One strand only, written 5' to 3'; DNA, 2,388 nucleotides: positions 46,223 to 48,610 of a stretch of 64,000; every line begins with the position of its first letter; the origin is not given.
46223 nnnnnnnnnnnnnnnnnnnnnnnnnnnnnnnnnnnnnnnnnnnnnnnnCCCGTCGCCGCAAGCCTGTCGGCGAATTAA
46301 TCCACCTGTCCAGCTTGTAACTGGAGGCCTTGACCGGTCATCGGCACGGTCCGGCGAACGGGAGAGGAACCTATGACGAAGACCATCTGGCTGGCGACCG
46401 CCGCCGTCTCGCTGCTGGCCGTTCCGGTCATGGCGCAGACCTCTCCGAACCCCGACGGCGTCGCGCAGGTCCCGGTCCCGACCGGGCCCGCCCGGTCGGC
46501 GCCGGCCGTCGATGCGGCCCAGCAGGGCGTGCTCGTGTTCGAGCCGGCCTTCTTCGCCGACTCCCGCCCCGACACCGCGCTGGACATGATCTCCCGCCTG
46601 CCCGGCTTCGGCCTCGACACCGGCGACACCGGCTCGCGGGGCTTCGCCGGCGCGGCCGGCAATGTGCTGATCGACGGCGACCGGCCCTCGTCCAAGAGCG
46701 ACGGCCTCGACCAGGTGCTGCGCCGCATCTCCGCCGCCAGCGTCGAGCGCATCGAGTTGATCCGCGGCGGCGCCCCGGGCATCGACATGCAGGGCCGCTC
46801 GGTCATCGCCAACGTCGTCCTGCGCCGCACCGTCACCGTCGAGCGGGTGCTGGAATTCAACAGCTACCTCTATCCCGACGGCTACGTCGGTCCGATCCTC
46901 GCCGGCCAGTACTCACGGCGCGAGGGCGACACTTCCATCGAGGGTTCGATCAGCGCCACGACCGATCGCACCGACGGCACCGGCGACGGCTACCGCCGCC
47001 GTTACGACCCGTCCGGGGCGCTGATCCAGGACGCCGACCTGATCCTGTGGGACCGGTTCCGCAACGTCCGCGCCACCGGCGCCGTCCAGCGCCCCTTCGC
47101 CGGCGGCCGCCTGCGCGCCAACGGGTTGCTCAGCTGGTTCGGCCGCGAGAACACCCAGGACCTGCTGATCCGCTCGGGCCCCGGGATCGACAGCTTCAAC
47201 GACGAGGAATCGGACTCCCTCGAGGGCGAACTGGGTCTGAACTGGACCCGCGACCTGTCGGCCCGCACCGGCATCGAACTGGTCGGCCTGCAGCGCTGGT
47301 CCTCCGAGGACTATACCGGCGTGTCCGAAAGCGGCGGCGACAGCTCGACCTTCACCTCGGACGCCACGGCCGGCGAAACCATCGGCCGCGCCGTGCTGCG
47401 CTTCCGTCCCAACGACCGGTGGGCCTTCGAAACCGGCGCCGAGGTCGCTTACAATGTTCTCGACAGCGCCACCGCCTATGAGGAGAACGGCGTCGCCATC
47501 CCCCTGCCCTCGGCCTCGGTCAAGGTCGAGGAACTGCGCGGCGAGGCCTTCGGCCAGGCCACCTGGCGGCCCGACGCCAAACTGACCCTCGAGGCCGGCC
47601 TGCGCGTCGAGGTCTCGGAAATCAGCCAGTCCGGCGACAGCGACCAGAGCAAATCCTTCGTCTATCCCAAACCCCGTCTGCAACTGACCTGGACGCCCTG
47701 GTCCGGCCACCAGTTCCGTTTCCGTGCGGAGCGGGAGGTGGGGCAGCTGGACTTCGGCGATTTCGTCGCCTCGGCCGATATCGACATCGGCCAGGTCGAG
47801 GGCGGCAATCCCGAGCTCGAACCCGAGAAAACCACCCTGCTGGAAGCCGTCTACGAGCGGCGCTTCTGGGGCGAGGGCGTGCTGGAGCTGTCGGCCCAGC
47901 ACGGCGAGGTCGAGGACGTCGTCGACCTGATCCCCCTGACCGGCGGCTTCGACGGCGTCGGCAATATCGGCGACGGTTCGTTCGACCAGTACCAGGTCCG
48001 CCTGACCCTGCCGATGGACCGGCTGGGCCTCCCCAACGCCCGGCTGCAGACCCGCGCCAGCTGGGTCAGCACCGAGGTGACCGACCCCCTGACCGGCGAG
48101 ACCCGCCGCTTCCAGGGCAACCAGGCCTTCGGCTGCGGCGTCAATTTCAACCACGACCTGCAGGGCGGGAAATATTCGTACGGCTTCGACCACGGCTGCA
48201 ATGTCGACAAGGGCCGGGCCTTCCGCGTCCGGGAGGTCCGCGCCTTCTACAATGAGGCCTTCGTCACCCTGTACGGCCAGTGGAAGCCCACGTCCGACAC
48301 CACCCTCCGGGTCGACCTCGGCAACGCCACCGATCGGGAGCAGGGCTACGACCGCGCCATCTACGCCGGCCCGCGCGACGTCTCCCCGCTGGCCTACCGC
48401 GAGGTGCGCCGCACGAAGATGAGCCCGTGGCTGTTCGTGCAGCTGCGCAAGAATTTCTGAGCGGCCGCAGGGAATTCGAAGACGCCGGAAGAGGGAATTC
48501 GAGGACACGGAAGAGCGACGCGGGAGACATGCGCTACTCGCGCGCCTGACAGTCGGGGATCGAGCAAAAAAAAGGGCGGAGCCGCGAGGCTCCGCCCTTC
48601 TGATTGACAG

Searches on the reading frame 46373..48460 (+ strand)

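Call 5: search_protein_families(library=pfam, proteins=[window:46373-48460:+])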
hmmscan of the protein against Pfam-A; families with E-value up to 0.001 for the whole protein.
window:46373-48460:+ (695 aa): 3 families
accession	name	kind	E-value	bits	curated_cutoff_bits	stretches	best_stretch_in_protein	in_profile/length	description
PF00593.30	TonB_dep_Rec_b-barrel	-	1.3e-12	48.8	27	1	240-534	35-315/436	TonB dependent receptor-like, beta-barrel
PF14905.12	OMP_b-brl_3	-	8.3e-08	32.1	27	1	347-511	68-240/408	Outer membrane protein beta-barrel family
PF07715.20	Plug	-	0.00014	22.8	23.9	1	53-135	9-96/107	TonB-dependent Receptor Plug Domain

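Call 7: search_protein_families(library=ncbifam, proteins=[window:46373-48460:+], max_evalue=0.01)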
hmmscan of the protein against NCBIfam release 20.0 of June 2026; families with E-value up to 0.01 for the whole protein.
window:46373-48460:+ (695 aa): 3 families
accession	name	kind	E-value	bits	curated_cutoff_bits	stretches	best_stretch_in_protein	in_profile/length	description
TIGR01782.1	TonB-Xanth-Caul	subfamily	1e-07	30.6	310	1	330-516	469-676/868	TonB-dependent receptor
TIGR01786.1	TonB-hemlactrns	subfamily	0.00038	18.9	323.75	0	366-452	383-458/719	TonB-dependent hemoglobin/transferrin/lactoferrin family receptor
TIGR01783.1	TonB-siderophor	subfamily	0.0011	17.7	223.5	0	70-134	23-91/649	TonB-dependent siderophore receptor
